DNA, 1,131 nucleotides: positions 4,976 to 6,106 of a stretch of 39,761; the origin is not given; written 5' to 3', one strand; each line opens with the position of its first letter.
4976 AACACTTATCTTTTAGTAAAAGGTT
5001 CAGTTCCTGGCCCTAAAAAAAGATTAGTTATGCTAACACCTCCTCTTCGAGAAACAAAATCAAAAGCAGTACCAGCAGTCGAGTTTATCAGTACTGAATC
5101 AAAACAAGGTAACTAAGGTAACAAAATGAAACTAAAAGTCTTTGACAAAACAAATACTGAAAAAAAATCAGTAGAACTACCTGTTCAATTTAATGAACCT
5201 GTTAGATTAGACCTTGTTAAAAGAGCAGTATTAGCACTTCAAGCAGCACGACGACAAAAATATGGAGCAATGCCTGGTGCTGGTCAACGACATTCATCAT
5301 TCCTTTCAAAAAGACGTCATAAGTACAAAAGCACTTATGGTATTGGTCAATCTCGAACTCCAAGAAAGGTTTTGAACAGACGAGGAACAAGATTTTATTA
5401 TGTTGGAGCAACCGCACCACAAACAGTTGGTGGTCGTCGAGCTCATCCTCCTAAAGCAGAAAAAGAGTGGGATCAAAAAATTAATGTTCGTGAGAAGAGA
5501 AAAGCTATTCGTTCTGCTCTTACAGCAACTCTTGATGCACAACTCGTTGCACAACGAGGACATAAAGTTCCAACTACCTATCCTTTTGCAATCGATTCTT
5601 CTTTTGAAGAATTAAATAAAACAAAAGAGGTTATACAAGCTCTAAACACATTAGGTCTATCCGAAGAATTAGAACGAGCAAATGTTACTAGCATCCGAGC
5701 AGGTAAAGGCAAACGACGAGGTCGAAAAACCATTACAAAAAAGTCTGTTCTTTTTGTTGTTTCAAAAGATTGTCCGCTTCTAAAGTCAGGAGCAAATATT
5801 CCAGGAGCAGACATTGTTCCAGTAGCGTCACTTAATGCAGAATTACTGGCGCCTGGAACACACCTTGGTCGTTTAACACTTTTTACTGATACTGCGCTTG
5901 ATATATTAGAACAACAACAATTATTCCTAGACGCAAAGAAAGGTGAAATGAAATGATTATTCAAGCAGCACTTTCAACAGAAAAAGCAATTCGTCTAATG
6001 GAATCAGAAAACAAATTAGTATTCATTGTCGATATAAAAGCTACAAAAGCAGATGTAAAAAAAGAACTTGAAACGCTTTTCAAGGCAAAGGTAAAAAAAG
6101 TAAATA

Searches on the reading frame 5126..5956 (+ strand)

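Call 13: search_protein_families(library=pfam, proteins=[window:5126-5956:+], max_evalue=0.01)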
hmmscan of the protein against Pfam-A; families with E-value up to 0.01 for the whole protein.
window:5126-5956:+ (276 aa): 1 family
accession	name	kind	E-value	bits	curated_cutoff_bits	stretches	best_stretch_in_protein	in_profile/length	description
PF00573.27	Ribosomal_L4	-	4e-37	128.1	25.8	1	16-263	1-189/190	Ribosomal protein L4/L1 family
